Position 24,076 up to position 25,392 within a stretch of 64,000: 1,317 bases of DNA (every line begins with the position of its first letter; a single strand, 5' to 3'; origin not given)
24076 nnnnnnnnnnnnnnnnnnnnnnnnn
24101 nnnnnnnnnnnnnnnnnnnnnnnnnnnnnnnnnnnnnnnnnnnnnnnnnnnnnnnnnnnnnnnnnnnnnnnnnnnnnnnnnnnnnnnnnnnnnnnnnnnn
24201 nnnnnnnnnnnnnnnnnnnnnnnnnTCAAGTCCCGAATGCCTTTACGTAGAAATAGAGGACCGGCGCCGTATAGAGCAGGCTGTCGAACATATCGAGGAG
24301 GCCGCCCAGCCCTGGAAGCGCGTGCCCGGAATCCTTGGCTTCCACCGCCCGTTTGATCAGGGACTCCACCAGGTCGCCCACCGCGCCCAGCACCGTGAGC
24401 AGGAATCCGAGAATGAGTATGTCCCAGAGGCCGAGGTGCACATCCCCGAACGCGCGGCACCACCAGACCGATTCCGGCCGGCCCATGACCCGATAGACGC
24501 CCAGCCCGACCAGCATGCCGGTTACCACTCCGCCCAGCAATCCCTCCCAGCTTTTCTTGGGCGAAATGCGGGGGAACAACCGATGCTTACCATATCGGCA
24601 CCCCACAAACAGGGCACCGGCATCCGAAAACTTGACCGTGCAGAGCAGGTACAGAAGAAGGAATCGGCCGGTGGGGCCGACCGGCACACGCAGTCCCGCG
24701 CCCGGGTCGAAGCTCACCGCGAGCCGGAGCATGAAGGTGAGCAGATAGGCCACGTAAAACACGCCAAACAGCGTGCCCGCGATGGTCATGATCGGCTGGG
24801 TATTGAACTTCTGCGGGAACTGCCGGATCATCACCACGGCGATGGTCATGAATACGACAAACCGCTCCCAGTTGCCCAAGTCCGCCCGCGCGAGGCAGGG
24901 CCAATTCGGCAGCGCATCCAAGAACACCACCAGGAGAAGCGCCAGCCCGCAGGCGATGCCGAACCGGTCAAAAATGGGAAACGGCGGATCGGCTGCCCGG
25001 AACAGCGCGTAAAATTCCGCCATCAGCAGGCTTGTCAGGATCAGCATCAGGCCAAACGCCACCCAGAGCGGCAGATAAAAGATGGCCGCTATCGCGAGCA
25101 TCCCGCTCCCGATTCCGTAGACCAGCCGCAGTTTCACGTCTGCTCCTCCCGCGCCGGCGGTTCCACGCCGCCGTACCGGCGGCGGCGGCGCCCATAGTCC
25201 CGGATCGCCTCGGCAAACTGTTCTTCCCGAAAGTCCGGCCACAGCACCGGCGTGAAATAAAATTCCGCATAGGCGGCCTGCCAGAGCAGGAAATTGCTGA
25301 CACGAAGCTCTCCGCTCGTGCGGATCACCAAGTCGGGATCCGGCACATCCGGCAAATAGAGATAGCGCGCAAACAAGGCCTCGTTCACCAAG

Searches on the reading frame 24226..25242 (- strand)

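Call 57: search_protein_families(library=pfam, proteins=[window:24226-25242:-], max_evalue=0.0001)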
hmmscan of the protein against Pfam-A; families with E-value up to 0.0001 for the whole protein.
window:24226-25242:- (338 aa): 2 families
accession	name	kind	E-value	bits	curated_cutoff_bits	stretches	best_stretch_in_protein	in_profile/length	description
PF01148.25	CTP_transf_1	-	1.3e-48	166.6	24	1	38-336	2-264/264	Cytidylyltransferase family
PF01864.22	CarS-like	-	1.9e-05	25.2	22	1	229-330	47-141/175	CDP-archaeol synthase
